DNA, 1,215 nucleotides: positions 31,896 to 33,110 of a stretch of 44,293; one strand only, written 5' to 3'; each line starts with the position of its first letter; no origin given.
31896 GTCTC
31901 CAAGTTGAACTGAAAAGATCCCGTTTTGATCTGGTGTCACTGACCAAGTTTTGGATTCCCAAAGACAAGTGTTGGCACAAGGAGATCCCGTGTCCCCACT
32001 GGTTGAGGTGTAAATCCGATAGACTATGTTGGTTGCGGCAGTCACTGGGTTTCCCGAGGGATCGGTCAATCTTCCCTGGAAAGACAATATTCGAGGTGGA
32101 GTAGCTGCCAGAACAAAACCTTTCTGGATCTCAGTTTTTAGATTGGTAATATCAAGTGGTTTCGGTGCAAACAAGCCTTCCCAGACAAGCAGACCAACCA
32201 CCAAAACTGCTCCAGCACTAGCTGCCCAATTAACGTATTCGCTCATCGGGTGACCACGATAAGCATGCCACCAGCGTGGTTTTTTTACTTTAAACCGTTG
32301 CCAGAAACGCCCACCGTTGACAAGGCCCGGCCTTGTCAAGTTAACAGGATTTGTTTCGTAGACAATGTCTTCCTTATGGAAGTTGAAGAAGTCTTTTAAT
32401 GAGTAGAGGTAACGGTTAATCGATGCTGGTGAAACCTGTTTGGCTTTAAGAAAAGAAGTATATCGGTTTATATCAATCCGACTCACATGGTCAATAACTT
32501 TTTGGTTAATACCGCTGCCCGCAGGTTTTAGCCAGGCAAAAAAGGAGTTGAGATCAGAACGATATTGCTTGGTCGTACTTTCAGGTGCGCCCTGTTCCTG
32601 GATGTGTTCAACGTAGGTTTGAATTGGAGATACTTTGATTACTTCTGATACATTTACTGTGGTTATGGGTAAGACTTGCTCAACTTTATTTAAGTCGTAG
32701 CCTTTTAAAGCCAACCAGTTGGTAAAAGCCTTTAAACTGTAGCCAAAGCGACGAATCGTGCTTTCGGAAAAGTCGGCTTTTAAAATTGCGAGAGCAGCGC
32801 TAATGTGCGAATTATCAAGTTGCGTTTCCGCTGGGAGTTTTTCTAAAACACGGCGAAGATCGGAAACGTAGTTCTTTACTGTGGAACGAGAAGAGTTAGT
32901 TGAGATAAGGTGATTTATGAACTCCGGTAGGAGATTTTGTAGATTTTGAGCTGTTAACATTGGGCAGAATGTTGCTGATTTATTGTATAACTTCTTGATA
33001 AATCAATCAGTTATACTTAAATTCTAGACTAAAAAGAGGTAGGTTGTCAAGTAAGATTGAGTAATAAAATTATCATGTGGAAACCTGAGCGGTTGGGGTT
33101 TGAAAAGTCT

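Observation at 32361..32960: All three giant fibre proteins start with a cytoplasmic DNA-binding-type domain followed by a single TM helix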

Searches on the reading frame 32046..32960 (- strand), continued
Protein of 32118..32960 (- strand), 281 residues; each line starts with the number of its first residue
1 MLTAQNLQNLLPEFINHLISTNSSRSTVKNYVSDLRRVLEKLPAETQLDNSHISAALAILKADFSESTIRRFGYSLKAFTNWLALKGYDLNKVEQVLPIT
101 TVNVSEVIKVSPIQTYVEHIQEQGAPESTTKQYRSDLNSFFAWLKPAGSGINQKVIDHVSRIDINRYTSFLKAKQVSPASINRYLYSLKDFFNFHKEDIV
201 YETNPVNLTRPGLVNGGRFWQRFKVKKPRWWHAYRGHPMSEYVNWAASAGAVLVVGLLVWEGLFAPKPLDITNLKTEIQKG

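Call 51: find_related_loci(query=A3, collection=genome_contigs, flank=10000)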
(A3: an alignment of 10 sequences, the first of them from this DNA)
Query A3 (305 aa) in genome_contigs; peptide patterns used: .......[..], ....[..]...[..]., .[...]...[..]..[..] (x = any residue, [..] = any of these).
129 stretches matched a pattern; 18 encode a relative of the query (tblastn E <= 1e-3); 18 distinct loci.
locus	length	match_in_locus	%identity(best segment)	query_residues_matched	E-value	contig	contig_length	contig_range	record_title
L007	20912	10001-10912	63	1-305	2e-129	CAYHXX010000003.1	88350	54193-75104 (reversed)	MAG TPA_asm: uncultured Gammaproteobacteria bacterium isolate ERP119705_co16_46 genome assembly, contig: NODE_108_length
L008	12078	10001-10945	49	1-305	1e-91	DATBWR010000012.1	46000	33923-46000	MAG TPA_asm: Candidatus Nanoarchaeia archaeon isolate SMAG_U7546 k141_514492, whole genome shotgun sequence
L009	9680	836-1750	51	1-305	7e-105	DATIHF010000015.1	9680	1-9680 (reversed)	MAG TPA_asm: Candidatus Saccharimonadales bacterium isolate SMAG_U15631 k141_550911, whole genome shotgun sequence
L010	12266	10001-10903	26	24-305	9e-18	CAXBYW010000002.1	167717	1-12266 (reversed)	MAG TPA_asm: uncultured bacterium isolate SRR3725731_binner12_Refined_73 genome assembly, contig: ERZ4200997.20, whole g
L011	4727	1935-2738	26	7-305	4e-13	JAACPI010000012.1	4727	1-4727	MAG: bacterium isolate CG_2015-02_35_19 CG_2015-02_curated_scaffold_24561, whole genome shotgun sequence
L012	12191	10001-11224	25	9-305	6e-12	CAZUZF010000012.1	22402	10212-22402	MAG TPA_asm: uncultured Gammaproteobacteria bacterium isolate binchicken_co38_1268 genome assembly, contig: NODE_4835_le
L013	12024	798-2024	25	9-305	1e-11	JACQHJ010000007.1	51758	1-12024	MAG: Candidatus Levyibacteriota bacterium isolate NC_groundwater_1096_Ag_S2p5_37_166 S_2p5_S6_coassembly_k141_3698556, w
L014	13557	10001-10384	30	6-230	8e-11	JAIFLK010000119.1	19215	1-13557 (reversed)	MAG: Chloroflexota bacterium isolate bin_187 scaffold_14962, whole genome shotgun sequence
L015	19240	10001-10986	27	10-305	1e-13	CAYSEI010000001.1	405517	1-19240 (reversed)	MAG TPA_asm: uncultured Pseudomonadales bacterium isolate SRP141376_co2_362 genome assembly, contig: NODE_9_length_40551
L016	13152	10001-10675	25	110-305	7e-9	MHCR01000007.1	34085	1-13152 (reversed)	MAG: Candidatus Woykebacteria bacterium RBG_16_39_9b RBG_16_scaffold_1595, whole genome shotgun sequence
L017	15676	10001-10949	30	1-305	2e-15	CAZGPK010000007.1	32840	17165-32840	MAG TPA_asm: uncultured Gammaproteobacteria bacterium isolate SRP050083_co7_586 genome assembly, contig: NODE_1009_lengt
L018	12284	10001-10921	22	11-305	4e-8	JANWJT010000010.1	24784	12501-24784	MAG: Candidatus Microgenomates bacterium isolate CRAIB_MAG74 c_000000064798, whole genome shotgun sequence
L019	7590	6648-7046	30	24-152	2e-7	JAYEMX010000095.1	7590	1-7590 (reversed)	MAG: Patescibacteria group bacterium isolate MAG070 MAG070_95, whole genome shotgun sequence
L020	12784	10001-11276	31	24-305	5e-7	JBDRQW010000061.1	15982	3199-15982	MAG: Candidatus Beckwithbacteria bacterium isolate MEGAHIT-group-2.65 k141_955858, whole genome shotgun sequence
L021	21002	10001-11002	23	9-305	3e-11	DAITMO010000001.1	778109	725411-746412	MAG TPA_asm: Patescibacteria group bacterium isolate CTOTU7669 NODE_3_length_778109_cov_12.319549, whole genome shotgun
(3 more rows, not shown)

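Call 66: find_encoding_contigs(protein=P0050, flank=1500, max_places=1)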
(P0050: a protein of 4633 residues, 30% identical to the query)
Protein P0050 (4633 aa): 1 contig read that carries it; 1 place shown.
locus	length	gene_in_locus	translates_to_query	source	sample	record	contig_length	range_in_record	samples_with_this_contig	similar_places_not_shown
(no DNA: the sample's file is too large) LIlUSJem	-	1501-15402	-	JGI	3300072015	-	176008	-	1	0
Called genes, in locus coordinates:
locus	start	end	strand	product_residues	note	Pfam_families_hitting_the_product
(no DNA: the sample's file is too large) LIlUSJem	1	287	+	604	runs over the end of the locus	PF19077:Big_13 (faint)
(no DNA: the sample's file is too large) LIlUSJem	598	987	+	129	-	PF01850:PIN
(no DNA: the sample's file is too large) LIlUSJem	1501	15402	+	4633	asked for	PF02899:Phage_int_SAM_1, PF13102:Phage_int_SAM_5 (faint), PF13495:Phage_int_SAM_4 (faint), PF21722:Gly_rich_2, PF13884:Peptidase_S74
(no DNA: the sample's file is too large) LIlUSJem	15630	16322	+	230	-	PF01797:Y1_Tnp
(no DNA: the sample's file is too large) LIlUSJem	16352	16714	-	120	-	PF02021:UPF0102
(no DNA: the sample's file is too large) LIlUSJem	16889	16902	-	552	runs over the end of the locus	PF13541:ChlI, PF00158:Sigma54_activat (faint), PF01078:Mg_chelatase, PF07728:AAA_5 (weak), PF13335:Mg_chelatase_C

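Call 67: find_encoding_contigs(protein=P0077, flank=1500, max_places=1)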
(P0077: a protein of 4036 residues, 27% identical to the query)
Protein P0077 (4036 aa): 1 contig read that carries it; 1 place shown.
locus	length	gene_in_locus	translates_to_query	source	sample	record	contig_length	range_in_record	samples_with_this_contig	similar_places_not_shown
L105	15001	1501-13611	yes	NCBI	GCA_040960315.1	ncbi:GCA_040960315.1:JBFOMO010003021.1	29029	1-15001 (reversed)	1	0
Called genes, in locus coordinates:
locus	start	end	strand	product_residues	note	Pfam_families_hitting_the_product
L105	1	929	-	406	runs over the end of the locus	PF01637:ATPase_2 (faint), PF13401:AAA_22 (faint), PF13173:AAA_14, PF13635:DUF4143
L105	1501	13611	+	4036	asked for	PF02899:Phage_int_SAM_1, PF13102:Phage_int_SAM_5 (faint), PF13495:Phage_int_SAM_4 (faint)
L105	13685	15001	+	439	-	?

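Call 68: find_encoding_contigs(protein=P0076, flank=1500, max_places=1)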
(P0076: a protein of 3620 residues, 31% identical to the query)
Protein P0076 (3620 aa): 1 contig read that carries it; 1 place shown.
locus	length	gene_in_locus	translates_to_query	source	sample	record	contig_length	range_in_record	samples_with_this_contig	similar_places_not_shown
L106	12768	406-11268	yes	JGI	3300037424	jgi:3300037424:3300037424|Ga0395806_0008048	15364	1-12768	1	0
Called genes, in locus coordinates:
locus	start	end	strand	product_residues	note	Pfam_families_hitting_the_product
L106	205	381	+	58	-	-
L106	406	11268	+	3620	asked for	PF02899:Phage_int_SAM_1, PF13102:Phage_int_SAM_5 (faint), PF02899:Phage_int_SAM_1, PF13495:Phage_int_SAM_4 (weak), PF08309:LVIVD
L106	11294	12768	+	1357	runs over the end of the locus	?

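Call 69: find_encoding_contigs(protein=P0033, flank=1500, max_places=1)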
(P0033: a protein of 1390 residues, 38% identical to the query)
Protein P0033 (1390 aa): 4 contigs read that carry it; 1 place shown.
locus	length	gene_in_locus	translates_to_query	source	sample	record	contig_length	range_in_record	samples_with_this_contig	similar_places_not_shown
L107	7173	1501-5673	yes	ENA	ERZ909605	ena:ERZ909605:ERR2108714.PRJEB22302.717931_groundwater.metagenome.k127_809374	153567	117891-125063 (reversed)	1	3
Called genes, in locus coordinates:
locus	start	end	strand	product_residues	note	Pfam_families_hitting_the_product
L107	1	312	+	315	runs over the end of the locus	-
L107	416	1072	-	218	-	PF08223:PaaX_C (faint)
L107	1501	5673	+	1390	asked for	PF02899:Phage_int_SAM_1, PF13102:Phage_int_SAM_5 (faint), PF13495:Phage_int_SAM_4 (weak), PF02899:Phage_int_SAM_1, PF07691:PA14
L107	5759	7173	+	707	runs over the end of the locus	PF13431:TPR_17 (faint), PF13414:TPR_11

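Call 74: find_related_loci(query=A3, collection=viral_contigs, flank=3000)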
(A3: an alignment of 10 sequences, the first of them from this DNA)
Query A3 (305 aa) in viral_contigs; peptide patterns used: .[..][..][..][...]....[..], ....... (x = any residue, [..] = any of these).
32 stretches matched a pattern, but none encodes a relative of the query by tblastn (E <= 1e-3).

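Call 76: search_solved_structures(query=A3, max_evalue=0.01, show_alignments=1)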
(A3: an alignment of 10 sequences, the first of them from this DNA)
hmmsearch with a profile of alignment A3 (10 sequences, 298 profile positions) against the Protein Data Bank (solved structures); distinct sequences matched with E-value up to 0.01: 1.
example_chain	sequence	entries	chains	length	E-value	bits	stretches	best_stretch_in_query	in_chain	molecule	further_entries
3nrw_A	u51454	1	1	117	0.0017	21.1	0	112-207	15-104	Phage integrase/site-specific recombinase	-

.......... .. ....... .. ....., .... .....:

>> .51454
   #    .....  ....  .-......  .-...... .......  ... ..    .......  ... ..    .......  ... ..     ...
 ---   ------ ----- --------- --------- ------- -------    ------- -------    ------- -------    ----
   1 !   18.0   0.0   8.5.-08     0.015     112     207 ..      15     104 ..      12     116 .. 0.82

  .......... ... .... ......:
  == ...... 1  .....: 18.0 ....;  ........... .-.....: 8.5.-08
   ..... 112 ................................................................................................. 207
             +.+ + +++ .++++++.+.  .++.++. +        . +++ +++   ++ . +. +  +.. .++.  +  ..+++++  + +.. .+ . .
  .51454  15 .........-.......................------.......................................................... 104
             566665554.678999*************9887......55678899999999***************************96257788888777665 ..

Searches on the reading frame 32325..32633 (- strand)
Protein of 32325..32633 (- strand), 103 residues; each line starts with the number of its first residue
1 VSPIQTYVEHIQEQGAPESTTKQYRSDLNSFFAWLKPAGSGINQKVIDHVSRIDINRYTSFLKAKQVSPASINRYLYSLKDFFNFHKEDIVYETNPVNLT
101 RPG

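Call 84: search_protein_families(library=pfam, proteins=[window:32325-32633:-], max_evalue=0.01)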
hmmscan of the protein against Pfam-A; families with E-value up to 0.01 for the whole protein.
seq(103 aa): 4 families
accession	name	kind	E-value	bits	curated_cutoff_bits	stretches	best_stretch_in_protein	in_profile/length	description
PF02899.23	Phage_int_SAM_1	-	2.3e-12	47.5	22.3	1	4-86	1-79/83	Phage integrase, N-terminal SAM-like domain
PF13495.12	Phage_int_SAM_4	-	5.5e-07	30.3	27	1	6-84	4-76/85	Phage integrase, N-terminal SAM-like domain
PF13102.12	Phage_int_SAM_5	-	0.00071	20.3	22.3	1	6-96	8-92/98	Phage integrase SAM-like domain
PF06934.16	CTI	-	0.0083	15.2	25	1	4-77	76-149/692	Fatty acid cis/trans isomerase (CTI)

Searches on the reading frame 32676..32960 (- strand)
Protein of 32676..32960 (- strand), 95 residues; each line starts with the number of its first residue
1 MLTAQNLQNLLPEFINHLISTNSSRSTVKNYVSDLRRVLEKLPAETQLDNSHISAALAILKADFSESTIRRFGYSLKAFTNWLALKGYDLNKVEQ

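Call 84: search_protein_families(library=pfam, proteins=[window:32676-32960:-], max_evalue=0.01)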
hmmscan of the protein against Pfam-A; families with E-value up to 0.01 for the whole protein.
seq(95 aa): 3 families
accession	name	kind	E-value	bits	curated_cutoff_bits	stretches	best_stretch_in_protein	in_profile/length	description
PF02899.23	Phage_int_SAM_1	-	4.4e-10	40.1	22.3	1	13-86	3-82/83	Phage integrase, N-terminal SAM-like domain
PF17414.8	MatP_C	-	0.0012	19.6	24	1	4-42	21-59/60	MatP C-terminal ribbon-helix-helix domain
PF13495.12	Phage_int_SAM_4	-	0.002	18.9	27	1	10-84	1-79/85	Phage integrase, N-terminal SAM-like domain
